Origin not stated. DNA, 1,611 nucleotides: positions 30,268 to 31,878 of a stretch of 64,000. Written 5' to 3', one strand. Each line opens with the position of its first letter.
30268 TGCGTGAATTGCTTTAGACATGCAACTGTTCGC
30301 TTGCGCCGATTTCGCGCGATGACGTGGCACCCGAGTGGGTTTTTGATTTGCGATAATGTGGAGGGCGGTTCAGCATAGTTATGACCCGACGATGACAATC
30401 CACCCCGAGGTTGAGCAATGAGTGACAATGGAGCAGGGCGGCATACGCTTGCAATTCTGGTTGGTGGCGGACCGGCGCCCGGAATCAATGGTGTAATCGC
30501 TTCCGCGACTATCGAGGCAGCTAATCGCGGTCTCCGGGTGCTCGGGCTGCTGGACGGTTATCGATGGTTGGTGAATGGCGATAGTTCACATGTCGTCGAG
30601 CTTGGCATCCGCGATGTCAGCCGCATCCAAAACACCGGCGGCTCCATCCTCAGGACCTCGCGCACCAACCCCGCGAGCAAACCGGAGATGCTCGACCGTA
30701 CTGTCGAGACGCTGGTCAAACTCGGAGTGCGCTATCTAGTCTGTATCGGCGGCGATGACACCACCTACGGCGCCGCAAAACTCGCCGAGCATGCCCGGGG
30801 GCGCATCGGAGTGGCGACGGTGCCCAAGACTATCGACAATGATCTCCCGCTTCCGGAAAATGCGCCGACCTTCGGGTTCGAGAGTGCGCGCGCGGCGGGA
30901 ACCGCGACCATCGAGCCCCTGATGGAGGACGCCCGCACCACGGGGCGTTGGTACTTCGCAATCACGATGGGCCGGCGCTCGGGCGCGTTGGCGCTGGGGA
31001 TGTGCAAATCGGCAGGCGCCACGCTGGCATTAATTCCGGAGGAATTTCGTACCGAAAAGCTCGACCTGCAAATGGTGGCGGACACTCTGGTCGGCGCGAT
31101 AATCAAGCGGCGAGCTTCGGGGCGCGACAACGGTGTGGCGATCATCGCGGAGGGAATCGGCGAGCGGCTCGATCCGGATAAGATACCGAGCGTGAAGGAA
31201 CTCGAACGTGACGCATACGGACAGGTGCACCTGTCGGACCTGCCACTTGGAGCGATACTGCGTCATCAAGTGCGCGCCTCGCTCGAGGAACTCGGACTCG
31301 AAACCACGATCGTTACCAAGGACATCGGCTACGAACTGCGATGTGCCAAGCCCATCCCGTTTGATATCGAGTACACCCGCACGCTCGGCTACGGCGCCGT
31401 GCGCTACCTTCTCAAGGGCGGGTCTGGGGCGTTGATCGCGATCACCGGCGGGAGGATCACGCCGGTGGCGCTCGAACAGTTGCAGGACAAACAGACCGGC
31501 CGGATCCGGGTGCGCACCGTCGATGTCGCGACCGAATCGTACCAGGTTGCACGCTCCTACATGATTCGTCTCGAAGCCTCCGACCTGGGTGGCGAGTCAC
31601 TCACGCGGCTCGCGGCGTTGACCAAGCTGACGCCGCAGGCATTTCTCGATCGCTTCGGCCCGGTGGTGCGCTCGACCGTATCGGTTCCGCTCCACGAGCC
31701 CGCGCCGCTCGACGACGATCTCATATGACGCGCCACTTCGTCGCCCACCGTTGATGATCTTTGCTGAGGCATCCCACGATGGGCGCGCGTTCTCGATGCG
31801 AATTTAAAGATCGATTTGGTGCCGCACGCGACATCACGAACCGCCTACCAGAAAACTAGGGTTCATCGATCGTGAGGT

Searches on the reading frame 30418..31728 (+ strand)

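Call 27: search_protein_families(library=ncbifam, proteins=[window:30418-31728:+], max_evalue=0.00001)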
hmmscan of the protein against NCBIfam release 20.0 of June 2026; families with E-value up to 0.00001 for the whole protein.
window:30418-31728:+ (436 aa): 11 families
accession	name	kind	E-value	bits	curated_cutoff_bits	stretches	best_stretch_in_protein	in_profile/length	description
NF041103.1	PFKA_PPi_Ttgales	equivalog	5.8e-173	575.6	550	1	11-414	1-406/407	diphosphate--fructose-6-phosphate 1-phosphotransferase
NF002872.1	PRK03202.1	subfamily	9.6e-51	172.7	253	1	10-359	2-307/323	ATP-dependent 6-phosphofructokinase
NF005482.0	PRK07085.1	subfamily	7.6e-48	163.4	446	2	10-250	75-318/558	diphosphate--fructose-6-phosphate 1-phosphotransferase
TIGR02483.1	PFK_mixed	subfamily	1.4e-45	155.8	430.55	1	11-354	2-323/325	phosphofructokinase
NF005301.0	PRK06830.1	equivalog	1.2e-40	139.4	400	1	10-353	83-413/445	ATP-dependent 6-phosphofructokinase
TIGR02477.1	PFKA_PPi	equivalog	2e-40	138.8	587.95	2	10-250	69-312/539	diphosphate--fructose-6-phosphate 1-phosphotransferase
TIGR02482.1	PFKA_ATP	equivalog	1.6e-36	125.9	371.35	1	11-246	2-222/301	6-phosphofructokinase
TIGR02478.1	6PF1K_euk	equivalog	6.6e-25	87.4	708.4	1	8-224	389-601/744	6-phosphofructokinase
NF010675.0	PRK14072.1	subfamily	1.1e-24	86.9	273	1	11-348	6-341/416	diphosphate--fructose-6-phosphate 1-phosphotransferase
NF010674.0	PRK14071.1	equivalog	4.3e-24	85.1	544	1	10-356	6-335/360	ATP-dependent 6-phosphofructokinase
NF005121.0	PRK06555.1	equivalog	3.2e-14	52.5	395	1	10-338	5-357/404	pyrophosphate--fructose-6-phosphate 1-phosphotransferase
